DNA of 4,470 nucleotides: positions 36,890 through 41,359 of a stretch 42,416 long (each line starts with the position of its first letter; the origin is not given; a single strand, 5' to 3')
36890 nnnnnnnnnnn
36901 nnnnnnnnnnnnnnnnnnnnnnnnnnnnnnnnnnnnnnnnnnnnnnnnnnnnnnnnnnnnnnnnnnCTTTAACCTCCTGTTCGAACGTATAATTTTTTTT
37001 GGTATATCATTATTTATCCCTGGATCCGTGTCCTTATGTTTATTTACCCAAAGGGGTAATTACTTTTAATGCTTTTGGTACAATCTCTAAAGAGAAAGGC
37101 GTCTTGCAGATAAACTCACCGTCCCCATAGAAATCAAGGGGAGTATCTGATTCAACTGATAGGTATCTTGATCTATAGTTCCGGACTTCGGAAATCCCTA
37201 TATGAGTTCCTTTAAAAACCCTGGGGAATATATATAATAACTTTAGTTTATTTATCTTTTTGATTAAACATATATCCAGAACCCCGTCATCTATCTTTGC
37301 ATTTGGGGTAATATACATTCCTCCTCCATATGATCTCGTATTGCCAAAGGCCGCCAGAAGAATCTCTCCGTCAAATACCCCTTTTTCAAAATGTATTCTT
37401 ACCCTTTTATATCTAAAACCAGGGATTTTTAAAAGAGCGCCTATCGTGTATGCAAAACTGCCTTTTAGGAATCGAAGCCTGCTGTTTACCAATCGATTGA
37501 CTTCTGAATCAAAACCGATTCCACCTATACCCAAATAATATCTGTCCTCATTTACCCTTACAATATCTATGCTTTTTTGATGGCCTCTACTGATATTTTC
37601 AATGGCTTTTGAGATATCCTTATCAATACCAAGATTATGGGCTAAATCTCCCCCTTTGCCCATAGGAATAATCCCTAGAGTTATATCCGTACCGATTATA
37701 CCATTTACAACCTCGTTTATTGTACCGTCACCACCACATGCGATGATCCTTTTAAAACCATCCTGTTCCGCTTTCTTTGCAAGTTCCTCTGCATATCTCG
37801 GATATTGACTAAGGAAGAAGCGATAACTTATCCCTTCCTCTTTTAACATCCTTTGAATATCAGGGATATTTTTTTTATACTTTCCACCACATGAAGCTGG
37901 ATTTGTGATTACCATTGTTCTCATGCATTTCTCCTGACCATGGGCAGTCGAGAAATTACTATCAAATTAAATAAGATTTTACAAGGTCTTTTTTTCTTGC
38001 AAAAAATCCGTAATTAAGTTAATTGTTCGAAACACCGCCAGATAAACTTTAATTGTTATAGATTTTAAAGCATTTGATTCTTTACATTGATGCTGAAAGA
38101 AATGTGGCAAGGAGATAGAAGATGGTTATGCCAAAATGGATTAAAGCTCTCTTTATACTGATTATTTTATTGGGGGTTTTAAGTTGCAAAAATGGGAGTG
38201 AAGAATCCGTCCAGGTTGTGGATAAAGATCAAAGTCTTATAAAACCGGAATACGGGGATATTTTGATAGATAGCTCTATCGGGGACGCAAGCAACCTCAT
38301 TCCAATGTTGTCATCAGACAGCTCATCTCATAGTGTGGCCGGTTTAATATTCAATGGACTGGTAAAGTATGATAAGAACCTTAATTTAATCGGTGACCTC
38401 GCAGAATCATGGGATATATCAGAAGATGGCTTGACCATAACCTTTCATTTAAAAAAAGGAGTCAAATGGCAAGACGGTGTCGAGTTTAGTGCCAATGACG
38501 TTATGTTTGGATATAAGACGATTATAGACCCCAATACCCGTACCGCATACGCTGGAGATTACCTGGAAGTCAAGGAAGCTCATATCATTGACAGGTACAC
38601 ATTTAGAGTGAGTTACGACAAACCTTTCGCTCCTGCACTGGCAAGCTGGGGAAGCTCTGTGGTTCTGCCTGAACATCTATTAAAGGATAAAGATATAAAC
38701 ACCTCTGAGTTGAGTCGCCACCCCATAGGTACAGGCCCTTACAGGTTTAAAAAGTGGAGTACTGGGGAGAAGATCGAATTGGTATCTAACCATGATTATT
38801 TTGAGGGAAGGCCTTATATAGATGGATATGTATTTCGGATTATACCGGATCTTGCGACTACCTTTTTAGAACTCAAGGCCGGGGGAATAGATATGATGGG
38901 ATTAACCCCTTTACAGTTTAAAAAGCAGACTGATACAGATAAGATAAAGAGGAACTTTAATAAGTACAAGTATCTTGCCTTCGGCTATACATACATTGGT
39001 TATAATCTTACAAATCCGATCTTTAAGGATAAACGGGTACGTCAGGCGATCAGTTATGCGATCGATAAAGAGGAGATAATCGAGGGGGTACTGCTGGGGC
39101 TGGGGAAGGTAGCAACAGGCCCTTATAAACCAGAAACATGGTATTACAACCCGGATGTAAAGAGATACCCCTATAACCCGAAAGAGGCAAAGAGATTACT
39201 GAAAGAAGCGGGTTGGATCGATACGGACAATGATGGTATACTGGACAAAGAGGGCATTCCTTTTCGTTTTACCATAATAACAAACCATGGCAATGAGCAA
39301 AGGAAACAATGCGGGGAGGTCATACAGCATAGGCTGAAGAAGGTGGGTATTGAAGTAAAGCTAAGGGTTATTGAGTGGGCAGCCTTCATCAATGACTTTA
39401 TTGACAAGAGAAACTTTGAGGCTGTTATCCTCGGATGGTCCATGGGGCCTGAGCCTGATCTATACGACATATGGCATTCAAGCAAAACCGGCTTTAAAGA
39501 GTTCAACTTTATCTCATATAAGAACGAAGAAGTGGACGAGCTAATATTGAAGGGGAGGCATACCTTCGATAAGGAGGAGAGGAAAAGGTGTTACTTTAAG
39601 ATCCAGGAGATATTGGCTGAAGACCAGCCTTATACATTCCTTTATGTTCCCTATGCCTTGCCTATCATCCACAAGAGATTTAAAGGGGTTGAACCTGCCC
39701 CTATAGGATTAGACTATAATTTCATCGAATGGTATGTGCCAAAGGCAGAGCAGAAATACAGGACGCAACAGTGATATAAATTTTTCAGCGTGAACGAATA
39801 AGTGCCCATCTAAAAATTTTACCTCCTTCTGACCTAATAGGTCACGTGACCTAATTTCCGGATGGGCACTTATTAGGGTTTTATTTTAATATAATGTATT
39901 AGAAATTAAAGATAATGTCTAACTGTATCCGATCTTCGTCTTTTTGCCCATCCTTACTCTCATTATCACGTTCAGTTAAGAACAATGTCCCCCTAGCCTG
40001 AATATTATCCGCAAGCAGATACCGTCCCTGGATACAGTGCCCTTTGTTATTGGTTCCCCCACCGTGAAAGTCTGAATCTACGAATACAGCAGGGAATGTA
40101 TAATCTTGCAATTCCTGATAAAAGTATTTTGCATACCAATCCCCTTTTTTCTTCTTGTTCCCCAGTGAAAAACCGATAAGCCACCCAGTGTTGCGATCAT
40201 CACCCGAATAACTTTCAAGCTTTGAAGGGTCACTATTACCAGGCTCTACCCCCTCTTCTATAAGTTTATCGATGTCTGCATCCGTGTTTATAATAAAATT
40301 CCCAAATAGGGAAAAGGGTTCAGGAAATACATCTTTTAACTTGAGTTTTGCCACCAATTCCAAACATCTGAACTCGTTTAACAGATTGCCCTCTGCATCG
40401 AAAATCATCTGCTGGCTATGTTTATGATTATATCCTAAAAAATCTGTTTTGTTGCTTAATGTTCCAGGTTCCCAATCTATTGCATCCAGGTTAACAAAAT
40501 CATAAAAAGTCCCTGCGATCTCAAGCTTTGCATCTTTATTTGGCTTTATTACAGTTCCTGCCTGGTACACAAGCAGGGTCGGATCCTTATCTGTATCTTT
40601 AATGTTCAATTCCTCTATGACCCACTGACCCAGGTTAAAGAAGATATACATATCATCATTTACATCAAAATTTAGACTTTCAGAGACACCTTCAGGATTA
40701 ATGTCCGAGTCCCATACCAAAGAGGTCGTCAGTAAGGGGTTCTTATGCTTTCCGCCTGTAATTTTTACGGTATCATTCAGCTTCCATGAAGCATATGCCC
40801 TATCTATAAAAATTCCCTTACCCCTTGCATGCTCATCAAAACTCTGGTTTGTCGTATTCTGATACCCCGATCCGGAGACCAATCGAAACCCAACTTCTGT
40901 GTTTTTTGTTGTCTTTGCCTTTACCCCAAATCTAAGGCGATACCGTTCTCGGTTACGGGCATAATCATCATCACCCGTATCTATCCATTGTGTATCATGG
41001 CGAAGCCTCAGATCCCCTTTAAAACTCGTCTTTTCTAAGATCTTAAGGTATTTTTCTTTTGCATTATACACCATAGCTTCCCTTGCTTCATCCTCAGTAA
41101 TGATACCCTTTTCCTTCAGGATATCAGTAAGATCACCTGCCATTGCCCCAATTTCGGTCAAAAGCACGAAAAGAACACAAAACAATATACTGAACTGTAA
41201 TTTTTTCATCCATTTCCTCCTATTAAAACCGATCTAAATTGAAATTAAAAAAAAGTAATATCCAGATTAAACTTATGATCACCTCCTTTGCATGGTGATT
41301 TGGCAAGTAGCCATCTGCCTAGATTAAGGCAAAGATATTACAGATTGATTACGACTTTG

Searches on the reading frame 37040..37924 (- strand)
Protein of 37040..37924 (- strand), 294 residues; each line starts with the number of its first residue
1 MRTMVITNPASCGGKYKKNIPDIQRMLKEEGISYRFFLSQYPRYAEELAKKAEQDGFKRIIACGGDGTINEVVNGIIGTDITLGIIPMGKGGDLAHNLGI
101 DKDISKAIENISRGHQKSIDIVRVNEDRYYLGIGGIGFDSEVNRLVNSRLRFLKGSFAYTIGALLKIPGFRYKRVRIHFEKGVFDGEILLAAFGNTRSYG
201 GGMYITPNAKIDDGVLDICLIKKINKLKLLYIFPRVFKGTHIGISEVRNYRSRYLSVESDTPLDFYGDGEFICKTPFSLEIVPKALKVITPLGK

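Call 66: search_protein_families(library=pfam, proteins=[window:37040-37924:-], max_evalue=0.00001)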
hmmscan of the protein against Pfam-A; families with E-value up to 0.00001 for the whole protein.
window:37040-37924:- (294 aa): 2 families
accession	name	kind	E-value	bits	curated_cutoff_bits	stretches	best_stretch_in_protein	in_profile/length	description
PF19279.4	YegS_C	-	4.7e-36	124.4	27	1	136-289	5-157/158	YegS C-terminal NAD kinase beta sandwich-like domain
PF00781.29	DAGK_cat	-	1.7e-34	118.5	23.6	1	3-124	2-125/125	Diacylglycerol kinase catalytic domain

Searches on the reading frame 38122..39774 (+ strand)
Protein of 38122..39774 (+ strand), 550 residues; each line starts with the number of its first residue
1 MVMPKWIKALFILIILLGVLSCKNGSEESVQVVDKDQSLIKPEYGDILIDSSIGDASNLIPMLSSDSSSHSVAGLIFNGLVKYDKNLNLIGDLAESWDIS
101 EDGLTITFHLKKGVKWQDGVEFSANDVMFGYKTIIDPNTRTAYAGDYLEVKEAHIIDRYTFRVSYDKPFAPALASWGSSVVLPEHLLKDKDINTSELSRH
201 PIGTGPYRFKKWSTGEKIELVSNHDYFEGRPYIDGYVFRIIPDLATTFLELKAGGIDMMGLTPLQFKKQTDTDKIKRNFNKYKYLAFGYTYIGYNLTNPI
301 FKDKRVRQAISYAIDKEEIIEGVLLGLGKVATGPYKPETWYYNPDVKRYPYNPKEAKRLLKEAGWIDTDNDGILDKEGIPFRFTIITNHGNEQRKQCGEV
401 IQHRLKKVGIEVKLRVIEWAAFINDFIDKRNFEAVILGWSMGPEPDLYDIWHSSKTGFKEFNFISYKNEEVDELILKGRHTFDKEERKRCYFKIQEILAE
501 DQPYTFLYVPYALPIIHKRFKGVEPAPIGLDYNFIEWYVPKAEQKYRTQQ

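Call 66: search_protein_families(library=pfam, proteins=[window:38122-39774:+], max_evalue=0.00001)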
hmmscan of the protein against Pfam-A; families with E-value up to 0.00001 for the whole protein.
window:38122-39774:+ (550 aa): 1 family
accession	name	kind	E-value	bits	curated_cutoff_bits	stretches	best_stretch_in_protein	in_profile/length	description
PF00496.27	SBP_bac_5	-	4.9e-102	342.2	32.4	1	89-453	2-360/368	Bacterial extracellular solute-binding proteins, family 5 Middle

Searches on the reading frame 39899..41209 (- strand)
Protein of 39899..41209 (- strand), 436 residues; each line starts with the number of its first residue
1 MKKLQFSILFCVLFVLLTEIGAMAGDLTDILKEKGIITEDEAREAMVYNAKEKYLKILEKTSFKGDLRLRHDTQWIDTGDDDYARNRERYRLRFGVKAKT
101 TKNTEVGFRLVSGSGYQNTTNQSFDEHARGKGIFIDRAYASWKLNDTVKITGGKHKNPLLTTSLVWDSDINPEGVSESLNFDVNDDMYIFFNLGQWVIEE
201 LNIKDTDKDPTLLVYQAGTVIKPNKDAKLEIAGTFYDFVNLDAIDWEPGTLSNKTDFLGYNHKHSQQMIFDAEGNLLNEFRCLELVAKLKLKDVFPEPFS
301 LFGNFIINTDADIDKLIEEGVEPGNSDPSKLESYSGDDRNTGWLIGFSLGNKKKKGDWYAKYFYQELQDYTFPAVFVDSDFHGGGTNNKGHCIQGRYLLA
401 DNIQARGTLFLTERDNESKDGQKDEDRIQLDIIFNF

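Call 66: search_protein_families(library=pfam, proteins=[window:39899-41209:-], max_evalue=0.00001)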
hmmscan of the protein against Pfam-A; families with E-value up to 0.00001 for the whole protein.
window:39899-41209:- (436 aa): 1 family
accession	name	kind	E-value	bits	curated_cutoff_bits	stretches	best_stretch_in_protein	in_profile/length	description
PF16930.11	Porin_5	-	1.2e-44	153.2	22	2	83-275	157-359/535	Putative porin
